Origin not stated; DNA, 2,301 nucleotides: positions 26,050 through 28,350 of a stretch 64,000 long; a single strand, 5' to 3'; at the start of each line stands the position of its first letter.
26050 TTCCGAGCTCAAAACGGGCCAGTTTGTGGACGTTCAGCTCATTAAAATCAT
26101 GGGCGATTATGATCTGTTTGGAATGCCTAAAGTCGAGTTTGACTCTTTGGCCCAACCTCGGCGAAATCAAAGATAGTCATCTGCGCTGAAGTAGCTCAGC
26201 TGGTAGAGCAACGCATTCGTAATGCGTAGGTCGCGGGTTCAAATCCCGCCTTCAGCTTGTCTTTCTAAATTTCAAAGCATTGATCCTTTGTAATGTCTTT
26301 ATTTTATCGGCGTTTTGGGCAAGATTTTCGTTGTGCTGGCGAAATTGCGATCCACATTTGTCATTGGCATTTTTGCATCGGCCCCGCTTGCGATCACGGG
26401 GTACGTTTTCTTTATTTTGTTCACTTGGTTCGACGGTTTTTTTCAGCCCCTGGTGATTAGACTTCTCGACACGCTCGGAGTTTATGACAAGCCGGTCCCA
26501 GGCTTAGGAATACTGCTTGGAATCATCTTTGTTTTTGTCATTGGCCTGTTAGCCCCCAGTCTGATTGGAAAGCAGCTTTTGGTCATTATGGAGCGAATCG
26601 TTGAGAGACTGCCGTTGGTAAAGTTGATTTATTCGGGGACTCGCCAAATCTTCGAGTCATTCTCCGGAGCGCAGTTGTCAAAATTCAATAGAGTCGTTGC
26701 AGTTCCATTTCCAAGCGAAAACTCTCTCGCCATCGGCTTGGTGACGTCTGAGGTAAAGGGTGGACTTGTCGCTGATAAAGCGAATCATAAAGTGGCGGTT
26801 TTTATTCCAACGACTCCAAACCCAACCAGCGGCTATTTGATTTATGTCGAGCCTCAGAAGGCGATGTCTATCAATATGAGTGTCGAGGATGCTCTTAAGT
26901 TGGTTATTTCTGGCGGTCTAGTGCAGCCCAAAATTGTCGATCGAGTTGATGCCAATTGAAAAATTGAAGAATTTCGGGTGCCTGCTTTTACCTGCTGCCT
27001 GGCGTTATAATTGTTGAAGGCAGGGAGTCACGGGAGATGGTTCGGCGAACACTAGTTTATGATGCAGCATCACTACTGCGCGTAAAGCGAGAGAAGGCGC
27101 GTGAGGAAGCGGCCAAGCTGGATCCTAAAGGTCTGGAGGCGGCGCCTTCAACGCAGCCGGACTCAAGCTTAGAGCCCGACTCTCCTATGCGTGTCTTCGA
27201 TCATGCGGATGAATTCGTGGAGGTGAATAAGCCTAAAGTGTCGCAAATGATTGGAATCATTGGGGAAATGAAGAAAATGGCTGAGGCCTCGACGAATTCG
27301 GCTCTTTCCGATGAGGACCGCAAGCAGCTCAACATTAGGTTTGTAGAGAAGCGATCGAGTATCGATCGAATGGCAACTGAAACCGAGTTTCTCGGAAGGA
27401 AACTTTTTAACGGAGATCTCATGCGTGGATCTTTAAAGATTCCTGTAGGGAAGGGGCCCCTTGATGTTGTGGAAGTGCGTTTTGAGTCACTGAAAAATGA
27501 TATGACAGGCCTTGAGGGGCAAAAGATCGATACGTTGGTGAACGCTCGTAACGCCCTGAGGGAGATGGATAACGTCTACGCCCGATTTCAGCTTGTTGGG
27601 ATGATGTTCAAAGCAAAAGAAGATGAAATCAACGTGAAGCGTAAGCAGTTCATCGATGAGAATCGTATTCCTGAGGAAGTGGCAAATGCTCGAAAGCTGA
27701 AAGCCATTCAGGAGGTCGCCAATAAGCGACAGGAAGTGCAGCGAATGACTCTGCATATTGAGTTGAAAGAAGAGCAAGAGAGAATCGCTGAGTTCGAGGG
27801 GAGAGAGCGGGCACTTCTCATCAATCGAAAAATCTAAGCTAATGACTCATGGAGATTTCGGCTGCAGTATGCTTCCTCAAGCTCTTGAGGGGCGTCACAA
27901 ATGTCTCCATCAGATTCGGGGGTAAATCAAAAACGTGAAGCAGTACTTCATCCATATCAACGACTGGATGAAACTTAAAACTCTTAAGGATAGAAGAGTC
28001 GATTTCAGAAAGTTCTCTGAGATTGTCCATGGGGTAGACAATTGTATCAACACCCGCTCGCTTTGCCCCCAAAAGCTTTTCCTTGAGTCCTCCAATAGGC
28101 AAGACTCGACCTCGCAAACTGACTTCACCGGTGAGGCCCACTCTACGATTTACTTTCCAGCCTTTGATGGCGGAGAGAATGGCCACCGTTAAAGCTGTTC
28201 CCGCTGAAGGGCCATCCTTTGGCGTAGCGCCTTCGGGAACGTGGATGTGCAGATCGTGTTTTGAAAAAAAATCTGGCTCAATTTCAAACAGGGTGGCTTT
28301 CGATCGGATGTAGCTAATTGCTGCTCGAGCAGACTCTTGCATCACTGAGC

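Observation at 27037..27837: Minimal flagellin-fold protein lacking the conserved N-terminal D0/secretion segment, encoded beside lon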

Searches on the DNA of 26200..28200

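Call 68: search_rna_families(source=window, start=26200, end=28200, threshold=evalue, max_evalue=1)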
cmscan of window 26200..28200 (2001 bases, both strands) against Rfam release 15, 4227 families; matches with E-value up to 1: 1.
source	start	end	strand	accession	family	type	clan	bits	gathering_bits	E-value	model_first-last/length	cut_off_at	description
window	26200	26257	+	RF00005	tRNA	Gene; tRNA;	CL00001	44.5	29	1e-07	16-71/71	5'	tRNA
